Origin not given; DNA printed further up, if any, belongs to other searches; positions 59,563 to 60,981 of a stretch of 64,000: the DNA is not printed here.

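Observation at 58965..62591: Compact radical-SAM/SPASM, PqqD and HprK-like kinase operon headed by a small Cys-containing ORF: candidate uncharacterised RiPP system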

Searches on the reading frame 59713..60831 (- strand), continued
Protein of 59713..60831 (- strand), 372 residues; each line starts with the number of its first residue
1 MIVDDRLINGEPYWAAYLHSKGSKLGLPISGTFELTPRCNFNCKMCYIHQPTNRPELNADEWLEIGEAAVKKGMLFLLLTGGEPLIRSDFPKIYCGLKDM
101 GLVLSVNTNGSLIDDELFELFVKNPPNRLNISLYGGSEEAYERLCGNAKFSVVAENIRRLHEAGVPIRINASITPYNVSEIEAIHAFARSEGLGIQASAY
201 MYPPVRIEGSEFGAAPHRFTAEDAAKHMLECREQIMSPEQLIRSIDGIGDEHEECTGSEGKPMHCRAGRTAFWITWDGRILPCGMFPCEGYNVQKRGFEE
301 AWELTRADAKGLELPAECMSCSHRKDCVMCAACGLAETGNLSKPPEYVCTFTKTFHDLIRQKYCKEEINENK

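Call 69: search_protein_families(library=ncbifam, proteins=[L022:10494-10967:+, L023:8367-9233:+, L022:9256-10497:+, L001:8368-8760:+], max_evalue=0.05)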
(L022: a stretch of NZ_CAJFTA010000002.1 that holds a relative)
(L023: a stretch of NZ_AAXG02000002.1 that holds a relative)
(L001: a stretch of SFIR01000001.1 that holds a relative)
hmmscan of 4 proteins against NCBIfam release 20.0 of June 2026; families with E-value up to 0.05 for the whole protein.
L022:10494-10967:+ (157 aa): 1 family
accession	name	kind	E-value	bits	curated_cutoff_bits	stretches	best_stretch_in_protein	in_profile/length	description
TIGR02228.1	sigpep_I_arch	equivalog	1.9e-05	24.6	51.85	1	26-92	30-90/158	signal peptidase I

L023:8367-9233:+ (288 aa): 4 families
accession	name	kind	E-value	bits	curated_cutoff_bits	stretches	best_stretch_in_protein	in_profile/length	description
NF008460.0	PRK11340.1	equivalog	6e-28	98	188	1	2-286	2-270/271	phosphodiesterase YaeI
NF033458.1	lipid_A_LpxG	equivalog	1.2e-10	41.2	350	1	194-286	225-318/321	UDP-2,3-diacylglucosamine diphosphatase LpxG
TIGR03729.1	acc_ester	subfamily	4.8e-07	29.4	148.25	1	47-182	1-134/239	putative phosphoesterase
TIGR00040.1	yfcE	subfamily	0.0013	18.8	56.25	0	47-136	2-81/158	YfcE family phosphodiesterase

L022:9256-10497:+ (413 aa): 0 families

L001:8368-8760:+ (130 aa): 0 families

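Call 76: predict_structure(alignment_id=A1)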
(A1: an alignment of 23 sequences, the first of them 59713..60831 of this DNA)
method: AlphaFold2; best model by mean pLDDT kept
length: 372 residues; sequences in the alignment: 23
mean_pLDDT: 84.0   pTM: 0.85
mean pLDDT of the five models: 84.0, 83.6, 81.7, 81.6, 79.6
residues with pLDDT >= 90: 203; 70-90: 114; 50-70: 24; < 50: 31
segments of 3 or more residues with pLDDT < 50: 1-9, 248-263, 367-372
pLDDT, mean of each block of 10 residues (from residue 1): 40 80 92 90 67 83 98 96 91 98 94 96 95 94 92 97 94 93 96 86 63 81 94 88 65 29 68 94 85 96 92 82 77 83 89 92 65 36
secondary structure, 60 per line:
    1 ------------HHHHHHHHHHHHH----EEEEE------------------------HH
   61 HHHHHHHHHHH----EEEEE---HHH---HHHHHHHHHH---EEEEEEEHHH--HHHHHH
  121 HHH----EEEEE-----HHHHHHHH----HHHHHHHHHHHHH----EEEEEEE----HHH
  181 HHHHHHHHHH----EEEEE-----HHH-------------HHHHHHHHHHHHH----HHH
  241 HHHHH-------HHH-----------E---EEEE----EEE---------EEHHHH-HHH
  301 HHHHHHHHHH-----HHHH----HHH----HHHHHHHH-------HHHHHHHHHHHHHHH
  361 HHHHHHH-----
elements in order: H13-25 E30-34 H59-71 E76-80 H90-99 E103-109 H115-123 E128-132 H138-145 H150-162 E167-173 H178-190 E195-199 H221-233 H238-245 E271-274 E279-281 H293-296 H298-310 H316-319 H331-338 H346-367

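Call 78: fold_search(model_id=the predicted structure, library=pdb)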
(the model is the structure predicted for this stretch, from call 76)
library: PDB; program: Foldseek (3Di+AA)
matches with E <= 10: 1776; with E <= 0.001: 149
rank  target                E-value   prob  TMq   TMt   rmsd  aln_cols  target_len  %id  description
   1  6efn                  5.5e-15  1.00  0.53  0.51   5.1       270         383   23  Structure of a RiPP maturase, SkfB (released 2018-10-24)
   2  5v1s_A                1.4e-14  1.00  0.62  0.55   5.9       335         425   18  Crystal structure of Streptococcus suis SuiB bound to S-adenosylmethionine (released 2017-08-30)
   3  5v1t_A                3.2e-14  1.00  0.65  0.56   6.8       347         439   18  Crystal structure of Streptococcus suis SuiB bound to precursor peptide SuiA (released 2017-08-30)
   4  5v1q_B                5.6e-14  1.00  0.62  0.54   4.8       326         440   18  Crystal structure of Streptococcus suis SuiB (released 2017-08-30)
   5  5v1q_A                5.6e-14  1.00  0.62  0.55   6.8       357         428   18  Crystal structure of Streptococcus suis SuiB (released 2017-08-30)
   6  5v1s_B                8.9e-14  1.00  0.61  0.54   6.4       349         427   18  Crystal structure of Streptococcus suis SuiB bound to S-adenosylmethionine (released 2017-08-30)
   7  2fb2_B                4.9e-13  1.00  0.55  0.62   5.6       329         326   21  Structure of the MoaA Arg17/266/268/Ala triple mutant (released 2006-05-09)
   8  4k37_A                9.1e-13  1.00  0.69  0.70   5.6       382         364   16  Native anSMEcpe with bound AdoMet (released 2013-05-08)
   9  5why_B                1.2e-12  1.00  0.62  0.56   5.4       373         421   16  Structural Insights into Thioether Bond Formation in the Biosynthesis of Sactipeptides (released 2017-07-26)
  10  6c8v                  1.6e-12  1.00  0.54  0.63   7.6       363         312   21  X-ray structure of PqqE from Methylobacterium extorquens (released 2018-02-14)
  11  4k36_A                2.3e-12  1.00  0.68  0.67   5.2       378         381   16  His6 tagged anSMEcpe with bound AdoMet (released 2013-05-08)
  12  6q2p_A                2.8e-12  1.00  0.52  0.65   5.5       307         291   19  Crystal structure of mouse viperin bound to cytidine triphosphate and S-adenosylhomocysteine (released 2020-01-22)
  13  4k39_A                3.0e-12  1.00  0.68  0.70   5.6       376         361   17  Native anSMEcpe with bound AdoMet and Cp18Cys peptide (released 2013-05-08)
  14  7vob                  3.0e-12  1.00  0.56  0.62   8.4       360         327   19  The crystal structure of a Radical SAM Enzyme BlsE involved in the Biosynthesis of Blasticidin S (released 2022-05-04)
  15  4k38_A                5.0e-12  1.00  0.69  0.69   5.7       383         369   16  Native anSMEcpe with bound AdoMet and Kp18Cys peptide (released 2013-05-08)
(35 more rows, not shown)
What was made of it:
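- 59713..60831 (-): 372-aa radical SAM/SPASM enzyme with no fused RRE domain. AF2 pLDDT 84; Foldseek neighbours SkfB, SuiB, anSME, CteB, PqqE (calls 76, 78).
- On Radical SAM/SPASM RiPP maturation system (sactipeptide/ranthipeptide type): The AF2 model (pLDDT 84) aligns to the SPASM enzymes SkfB, SuiB, anSME, CteB and PqqE (calls 76, 78).
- By TM-score the closest structure to the radical SAM model is anSME, a protein-modifying enzyme (call 78). The highest TM-scores of the radical SAM model are to anSMEcpe, about 0.70 (call 78).
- Tried and rejected: SkfB and SuiB are best by E-value, anSME by TM-score (call 78).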

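Call 89: search_protein_families(library=ncbifam, proteins=[L023:852-5795:+], max_evalue=0.01)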
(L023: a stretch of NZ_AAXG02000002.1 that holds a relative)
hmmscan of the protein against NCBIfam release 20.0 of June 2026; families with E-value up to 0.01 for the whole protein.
L023:852-5795:+ (1647 aa): 0 families
